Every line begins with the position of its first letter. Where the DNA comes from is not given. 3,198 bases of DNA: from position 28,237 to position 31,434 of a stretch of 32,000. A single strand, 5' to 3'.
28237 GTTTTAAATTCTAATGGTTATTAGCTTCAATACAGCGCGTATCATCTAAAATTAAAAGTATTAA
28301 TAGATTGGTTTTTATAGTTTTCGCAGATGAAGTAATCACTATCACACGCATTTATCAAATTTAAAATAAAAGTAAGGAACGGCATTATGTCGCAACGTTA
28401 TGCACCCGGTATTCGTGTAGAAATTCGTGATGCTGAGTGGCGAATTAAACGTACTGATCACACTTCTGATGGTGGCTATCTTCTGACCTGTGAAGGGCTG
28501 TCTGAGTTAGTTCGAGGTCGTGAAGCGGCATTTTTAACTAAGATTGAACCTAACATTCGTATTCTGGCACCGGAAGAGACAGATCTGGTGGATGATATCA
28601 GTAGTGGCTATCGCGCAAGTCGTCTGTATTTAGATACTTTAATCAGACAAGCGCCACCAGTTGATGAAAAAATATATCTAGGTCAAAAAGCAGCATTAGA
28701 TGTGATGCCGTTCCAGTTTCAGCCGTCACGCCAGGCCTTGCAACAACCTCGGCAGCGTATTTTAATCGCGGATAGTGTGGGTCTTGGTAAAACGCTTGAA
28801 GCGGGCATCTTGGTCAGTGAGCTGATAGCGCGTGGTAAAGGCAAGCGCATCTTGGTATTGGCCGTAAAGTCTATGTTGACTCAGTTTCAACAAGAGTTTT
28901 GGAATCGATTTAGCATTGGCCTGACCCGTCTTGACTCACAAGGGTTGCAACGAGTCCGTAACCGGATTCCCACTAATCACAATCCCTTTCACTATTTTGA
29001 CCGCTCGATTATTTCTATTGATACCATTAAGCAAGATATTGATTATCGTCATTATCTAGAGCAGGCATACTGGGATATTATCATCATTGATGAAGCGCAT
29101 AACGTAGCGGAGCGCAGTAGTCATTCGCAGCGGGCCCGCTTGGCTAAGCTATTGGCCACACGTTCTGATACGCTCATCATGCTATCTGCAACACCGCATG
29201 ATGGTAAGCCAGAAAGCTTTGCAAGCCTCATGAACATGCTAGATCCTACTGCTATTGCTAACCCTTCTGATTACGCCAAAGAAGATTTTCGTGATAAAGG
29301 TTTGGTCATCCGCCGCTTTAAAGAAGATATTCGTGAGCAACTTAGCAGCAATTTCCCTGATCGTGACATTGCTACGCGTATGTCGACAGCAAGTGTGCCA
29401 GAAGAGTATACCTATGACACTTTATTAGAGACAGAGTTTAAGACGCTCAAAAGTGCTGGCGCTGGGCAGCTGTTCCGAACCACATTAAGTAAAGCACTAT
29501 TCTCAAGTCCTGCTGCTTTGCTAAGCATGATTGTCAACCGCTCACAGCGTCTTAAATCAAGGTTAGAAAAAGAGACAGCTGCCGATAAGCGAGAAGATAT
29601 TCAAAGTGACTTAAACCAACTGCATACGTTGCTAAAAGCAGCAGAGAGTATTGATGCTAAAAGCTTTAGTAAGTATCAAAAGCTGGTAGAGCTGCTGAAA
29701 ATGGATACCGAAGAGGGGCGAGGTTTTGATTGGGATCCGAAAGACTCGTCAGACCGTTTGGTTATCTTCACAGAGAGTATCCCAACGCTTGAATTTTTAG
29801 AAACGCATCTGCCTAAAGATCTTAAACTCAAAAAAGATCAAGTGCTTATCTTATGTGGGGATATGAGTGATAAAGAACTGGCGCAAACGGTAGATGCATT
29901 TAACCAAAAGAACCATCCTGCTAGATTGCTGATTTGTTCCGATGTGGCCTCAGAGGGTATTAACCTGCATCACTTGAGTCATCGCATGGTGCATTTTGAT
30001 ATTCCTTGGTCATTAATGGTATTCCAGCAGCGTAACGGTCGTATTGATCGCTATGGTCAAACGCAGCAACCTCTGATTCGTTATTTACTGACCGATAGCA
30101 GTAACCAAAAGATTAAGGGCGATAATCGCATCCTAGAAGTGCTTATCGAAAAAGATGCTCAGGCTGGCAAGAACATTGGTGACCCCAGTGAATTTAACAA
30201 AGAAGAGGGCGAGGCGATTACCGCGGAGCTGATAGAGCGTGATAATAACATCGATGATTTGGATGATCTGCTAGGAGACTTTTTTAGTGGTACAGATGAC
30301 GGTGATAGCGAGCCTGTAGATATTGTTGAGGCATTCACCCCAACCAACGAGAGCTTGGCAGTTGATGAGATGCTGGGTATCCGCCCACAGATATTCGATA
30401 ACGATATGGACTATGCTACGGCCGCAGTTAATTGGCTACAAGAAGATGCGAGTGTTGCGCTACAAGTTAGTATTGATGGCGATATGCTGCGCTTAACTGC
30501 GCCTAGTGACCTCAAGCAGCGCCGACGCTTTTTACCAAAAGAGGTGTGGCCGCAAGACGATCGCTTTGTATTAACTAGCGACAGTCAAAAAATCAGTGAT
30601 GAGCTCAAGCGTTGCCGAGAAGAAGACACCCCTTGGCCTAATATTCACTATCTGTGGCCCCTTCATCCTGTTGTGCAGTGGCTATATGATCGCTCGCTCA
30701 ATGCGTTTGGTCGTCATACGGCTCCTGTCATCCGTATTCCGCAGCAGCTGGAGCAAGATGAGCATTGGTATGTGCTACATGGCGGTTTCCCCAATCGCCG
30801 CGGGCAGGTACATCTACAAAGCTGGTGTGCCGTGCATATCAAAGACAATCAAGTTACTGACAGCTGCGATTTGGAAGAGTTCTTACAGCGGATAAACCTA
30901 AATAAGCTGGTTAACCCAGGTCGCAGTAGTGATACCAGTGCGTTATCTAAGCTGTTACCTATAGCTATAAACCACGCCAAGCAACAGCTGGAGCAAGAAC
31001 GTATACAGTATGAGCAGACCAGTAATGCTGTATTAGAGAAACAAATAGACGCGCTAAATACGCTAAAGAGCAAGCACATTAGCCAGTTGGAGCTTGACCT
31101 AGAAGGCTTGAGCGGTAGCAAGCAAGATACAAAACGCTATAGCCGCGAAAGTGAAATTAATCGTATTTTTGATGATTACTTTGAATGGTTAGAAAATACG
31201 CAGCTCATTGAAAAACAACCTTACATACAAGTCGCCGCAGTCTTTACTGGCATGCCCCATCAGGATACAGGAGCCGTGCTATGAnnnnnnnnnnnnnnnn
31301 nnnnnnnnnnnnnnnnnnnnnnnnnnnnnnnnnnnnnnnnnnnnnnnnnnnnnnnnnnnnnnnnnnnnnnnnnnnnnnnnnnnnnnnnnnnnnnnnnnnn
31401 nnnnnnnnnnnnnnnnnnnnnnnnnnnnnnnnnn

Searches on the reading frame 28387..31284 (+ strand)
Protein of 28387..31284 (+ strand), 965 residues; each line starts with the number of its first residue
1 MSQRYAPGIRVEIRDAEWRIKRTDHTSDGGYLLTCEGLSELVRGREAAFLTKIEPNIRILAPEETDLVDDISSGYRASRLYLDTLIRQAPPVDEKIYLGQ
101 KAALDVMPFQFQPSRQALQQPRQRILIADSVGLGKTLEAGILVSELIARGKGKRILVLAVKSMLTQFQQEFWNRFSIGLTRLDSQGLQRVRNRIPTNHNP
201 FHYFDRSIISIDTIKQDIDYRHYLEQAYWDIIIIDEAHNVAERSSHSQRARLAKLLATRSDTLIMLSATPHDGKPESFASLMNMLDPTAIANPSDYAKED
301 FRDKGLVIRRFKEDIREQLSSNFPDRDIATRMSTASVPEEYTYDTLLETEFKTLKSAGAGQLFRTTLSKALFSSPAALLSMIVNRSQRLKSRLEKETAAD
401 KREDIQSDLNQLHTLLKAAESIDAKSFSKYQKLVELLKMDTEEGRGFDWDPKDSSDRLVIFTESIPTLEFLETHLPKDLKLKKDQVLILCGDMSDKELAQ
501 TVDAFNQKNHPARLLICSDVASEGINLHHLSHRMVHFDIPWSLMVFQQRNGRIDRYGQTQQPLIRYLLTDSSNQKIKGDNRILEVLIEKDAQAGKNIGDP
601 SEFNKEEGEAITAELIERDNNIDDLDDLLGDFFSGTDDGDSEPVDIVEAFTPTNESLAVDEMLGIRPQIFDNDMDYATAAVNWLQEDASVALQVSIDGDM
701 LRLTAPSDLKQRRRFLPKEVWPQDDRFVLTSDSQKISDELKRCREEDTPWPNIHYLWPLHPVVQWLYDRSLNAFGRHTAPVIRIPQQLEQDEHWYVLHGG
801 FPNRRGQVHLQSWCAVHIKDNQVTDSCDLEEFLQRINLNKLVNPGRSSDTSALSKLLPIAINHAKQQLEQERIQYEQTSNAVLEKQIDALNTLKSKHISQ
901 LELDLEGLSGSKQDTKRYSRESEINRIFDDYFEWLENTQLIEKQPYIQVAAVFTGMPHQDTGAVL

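Call 51: search_protein_families(library=pfam, proteins=[window:28387-31284:+], max_evalue=0.001)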
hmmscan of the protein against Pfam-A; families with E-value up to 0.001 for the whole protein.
window:28387-31284:+ (965 aa): 4 families
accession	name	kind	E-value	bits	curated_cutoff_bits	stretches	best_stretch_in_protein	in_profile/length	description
PF00176.29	SNF2-rel_dom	-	8.5e-17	61.6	24.9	1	124-299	19-192/290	SNF2-related domain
PF00271.37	Helicase_C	-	2.6e-15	57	23.5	1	452-557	12-110/110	Helicase conserved C-terminal domain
PF04851.21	ResIII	-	1.7e-11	44.7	22.5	1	116-271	17-163/164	Type III restriction enzyme, res subunit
PF00270.35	DEAD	-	3.2e-09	37.2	26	1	122-271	14-161/167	DEAD/DEAH box helicase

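Call 52: search_protein_families(library=padloc, proteins=[window:28387-31284:+], max_evalue=0.001)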
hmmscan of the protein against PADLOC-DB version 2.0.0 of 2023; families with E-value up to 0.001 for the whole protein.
window:28387-31284:+ (965 aa): 36 families (the best 25 are shown)
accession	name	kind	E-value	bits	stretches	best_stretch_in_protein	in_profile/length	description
PDLC02621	DrmD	-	6.3e-96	320.6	2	6-401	14-437/1040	DrmD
PDLC02572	DrmA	-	1.7e-64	216.3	2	7-405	16-438/1043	DrmA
PDLC02500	BrxHI|BrxHII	-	1e-61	207.6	2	107-310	92-310/933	BrxHI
PDLC02504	BrxHI|BrxHII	-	2.8e-61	205.6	2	106-332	110-336/971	BrxHII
PDLC00659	HmaA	-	3.5e-54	182.1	2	119-404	120-413/1176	SNF2 helicase / DEAD-box helicase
PDLC02632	DrmD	-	6.1e-51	171.7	2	81-392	97-428/662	DrmD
PDLC02633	DrmD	-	1.5e-47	160.1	2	103-384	123-422/839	DrmD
PDLC02840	DpdE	-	3.2e-41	139.6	3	455-575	560-672/1091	DpdE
PDLC02853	DpdE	-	3.8e-40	135.7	2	102-322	94-320/985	DpdE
PDLC02623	DrmD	-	5.4e-40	135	2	97-296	93-305/1040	DrmD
PDLC02843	DpdE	-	2.6e-37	126.3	2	102-289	155-316/1091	DpdE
PDLC02619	DrmD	-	4.5e-37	125.6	3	101-299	28-222/872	DrmD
PDLC02620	DrmD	-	9.2e-37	124.5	2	97-397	92-400/1060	DrmD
PDLC02634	DrmD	-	1.4e-30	103.9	2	102-316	88-302/900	DrmD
PDLC02624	DrmD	-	6.6e-29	98.9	2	143-385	2-262/652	DrmD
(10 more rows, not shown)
